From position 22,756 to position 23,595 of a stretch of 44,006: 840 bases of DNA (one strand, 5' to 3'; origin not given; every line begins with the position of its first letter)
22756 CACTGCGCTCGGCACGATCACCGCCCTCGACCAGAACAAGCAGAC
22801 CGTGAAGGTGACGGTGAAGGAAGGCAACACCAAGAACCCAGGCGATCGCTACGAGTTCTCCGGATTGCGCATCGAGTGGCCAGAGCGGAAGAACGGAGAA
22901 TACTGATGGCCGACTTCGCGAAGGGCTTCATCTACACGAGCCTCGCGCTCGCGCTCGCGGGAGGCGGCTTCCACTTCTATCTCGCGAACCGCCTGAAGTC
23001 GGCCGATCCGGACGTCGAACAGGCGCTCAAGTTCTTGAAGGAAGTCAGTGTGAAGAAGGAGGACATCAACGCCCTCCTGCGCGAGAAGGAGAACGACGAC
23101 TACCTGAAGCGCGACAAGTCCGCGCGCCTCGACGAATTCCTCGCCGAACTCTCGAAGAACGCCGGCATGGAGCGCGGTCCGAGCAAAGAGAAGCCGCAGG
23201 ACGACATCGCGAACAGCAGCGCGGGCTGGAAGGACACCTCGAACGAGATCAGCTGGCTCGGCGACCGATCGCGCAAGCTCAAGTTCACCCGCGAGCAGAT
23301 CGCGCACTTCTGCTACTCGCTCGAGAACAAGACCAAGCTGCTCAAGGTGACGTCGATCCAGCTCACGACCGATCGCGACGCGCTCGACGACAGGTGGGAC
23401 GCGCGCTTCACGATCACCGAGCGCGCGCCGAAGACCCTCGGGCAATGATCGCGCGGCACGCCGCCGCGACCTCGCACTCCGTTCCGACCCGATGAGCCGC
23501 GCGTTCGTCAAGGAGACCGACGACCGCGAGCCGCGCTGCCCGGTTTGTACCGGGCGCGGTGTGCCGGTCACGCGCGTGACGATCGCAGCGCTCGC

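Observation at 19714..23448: An ECF sigma/anti-sigma operon continues into an orphan GspL/GspM-like (PilM-PilN fusion plus PilO-like) membrane platform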

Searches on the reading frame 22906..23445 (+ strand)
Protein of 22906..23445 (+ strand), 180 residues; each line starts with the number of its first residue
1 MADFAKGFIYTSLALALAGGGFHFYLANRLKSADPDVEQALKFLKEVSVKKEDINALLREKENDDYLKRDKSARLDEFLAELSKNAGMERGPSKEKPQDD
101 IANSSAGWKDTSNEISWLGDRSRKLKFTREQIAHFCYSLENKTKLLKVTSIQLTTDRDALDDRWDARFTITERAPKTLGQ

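Call 39: predict_structure(alignment_id=A2)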
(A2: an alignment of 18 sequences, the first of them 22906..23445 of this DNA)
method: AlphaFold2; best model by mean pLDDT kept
length: 180 residues; sequences in the alignment: 18
mean_pLDDT: 82.7   pTM: 0.60
mean pLDDT of the five models: 82.7, 82.5, 82.2, 79.2, 77.2
residues with pLDDT >= 90: 38; 70-90: 122; 50-70: 19; < 50: 1
segments of 3 or more residues with pLDDT < 50: none
pLDDT, mean of each block of 10 residues (from residue 1): 80 92 91 87 89 86 79 83 88 69 65 84 81 92 87 82 87 69
secondary structure, 60 per line:
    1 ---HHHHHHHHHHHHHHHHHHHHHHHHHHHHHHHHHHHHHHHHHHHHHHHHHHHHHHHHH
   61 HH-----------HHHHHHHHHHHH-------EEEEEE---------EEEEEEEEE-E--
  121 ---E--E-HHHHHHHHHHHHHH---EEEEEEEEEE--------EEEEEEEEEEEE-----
elements in order: H4-62 H74-85 E93-98 E108-116 H129-142 E146-155 E164-175

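Call 43: fold_search(model_id=the predicted structure, library=pdb)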
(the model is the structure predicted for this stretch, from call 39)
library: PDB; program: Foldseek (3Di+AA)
matches with E <= 10: 1047; with E <= 0.001: 1
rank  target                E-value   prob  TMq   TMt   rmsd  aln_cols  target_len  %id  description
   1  3jc8_Oa               5.7e-04  1.00  0.44  0.42  13.0       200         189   14  Architectural model of the type IVa pilus machine in a piliated state (released 2016-03-16)
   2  6lad_D                7.7e-03  1.00  0.37  0.35   5.8       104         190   19  Crystal structure of Amuc_1100 from Akkermansia muciniphila (released 2020-08-05)
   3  8fwe_AQ               1.1e-02  0.77  0.22  0.24  10.6       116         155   11  Neck structure of Agrobacterium phage Milano, C3 symmetry (released 2023-12-06)
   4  6lad_A                1.2e-02  1.00  0.36  0.33   5.9       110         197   16  Crystal structure of Amuc_1100 from Akkermansia muciniphila (released 2020-08-05)
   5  8fwm_AS               1.9e-02  0.66  0.22  0.23   9.5       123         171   10  Structure of tail-neck junction of Agrobacterium phage Milano (released 2023-12-06)
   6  2rjz_A                2.2e-02  1.00  0.41  0.54   2.7       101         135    9  Crystal structure of the type 4 fimbrial biogenesis protein PilO from Pseudomonas aeruginosa (released 2007-11-06)
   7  6lad_C                2.4e-02  1.00  0.36  0.34   5.3       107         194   20  Crystal structure of Amuc_1100 from Akkermansia muciniphila (released 2020-08-05)
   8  6laf_A                2.6e-02  1.00  0.38  0.40   4.7       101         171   13  Crystal structure of the core domain of Amuc_1100 from Akkermansia muciniphila (released 2020-08-05)
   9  8ab1_B                2.6e-02  0.99  0.28  0.55   5.0        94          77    6  Crystal structure of the PulL-PulM C-terminal domain heterocomplex (released 2023-01-11)
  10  2rjz_B                2.7e-02  1.00  0.41  0.54   6.8       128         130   10  Crystal structure of the type 4 fimbrial biogenesis protein PilO from Pseudomonas aeruginosa (released 2007-11-06)
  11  6kny_A                2.9e-02  1.00  0.40  0.42   4.9       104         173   15  Structure of Amuc_1100 without transmembrane region from Akkermansia muciniphila (released 2020-04-15)
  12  8ab1_C                3.9e-02  1.00  0.31  0.68   4.1        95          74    5  Crystal structure of the PulL-PulM C-terminal domain heterocomplex (released 2023-01-11)
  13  5uvr                  4.3e-02  1.00  0.39  0.65   4.4       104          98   12  The core region of PilO from the type IV pilus system of Pseudomonas aeruginosa (released 2018-02-21)
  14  6i6s_A                7.3e-02  0.33  0.19  0.29   9.0       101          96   11  Circular permutant of ribosomal protein S6, adding 9aa to C terminal of P68-69, L75A mutant (released 2019-11-27)
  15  6i6i_A                9.2e-02  0.57  0.24  0.37   8.1       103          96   10  Circular permutant of ribosomal protein S6, adding 6aa to C terminal of P68-69, L75A mutant (released 2019-11-27)
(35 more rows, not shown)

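Call 48: search_solved_structures(query=A2, max_evalue=10, show_alignments=1)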
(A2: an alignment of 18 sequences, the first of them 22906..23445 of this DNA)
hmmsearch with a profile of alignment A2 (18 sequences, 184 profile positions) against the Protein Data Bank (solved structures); distinct sequences matched with E-value up to 10: 7.
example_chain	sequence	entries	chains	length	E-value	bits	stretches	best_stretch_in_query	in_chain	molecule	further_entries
4wkr_A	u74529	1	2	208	0.0041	20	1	57-123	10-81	La-related protein 7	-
5c8j_I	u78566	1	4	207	0.4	13.5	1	9-65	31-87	Protein MJ0480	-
3fym_A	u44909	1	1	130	0.98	12.3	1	63-127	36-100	Putative uncharacterized protein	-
3qh9_A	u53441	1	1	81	1.2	12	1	29-94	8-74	Liprin-beta-2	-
8qpp_W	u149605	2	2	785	1.5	11.7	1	28-114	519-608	Endonuclease MutS2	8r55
7qv3_v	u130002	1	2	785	1.5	11.7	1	28-114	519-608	Endonuclease MutS2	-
7wbn_A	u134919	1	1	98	3.4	10.5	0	44-69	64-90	RevCC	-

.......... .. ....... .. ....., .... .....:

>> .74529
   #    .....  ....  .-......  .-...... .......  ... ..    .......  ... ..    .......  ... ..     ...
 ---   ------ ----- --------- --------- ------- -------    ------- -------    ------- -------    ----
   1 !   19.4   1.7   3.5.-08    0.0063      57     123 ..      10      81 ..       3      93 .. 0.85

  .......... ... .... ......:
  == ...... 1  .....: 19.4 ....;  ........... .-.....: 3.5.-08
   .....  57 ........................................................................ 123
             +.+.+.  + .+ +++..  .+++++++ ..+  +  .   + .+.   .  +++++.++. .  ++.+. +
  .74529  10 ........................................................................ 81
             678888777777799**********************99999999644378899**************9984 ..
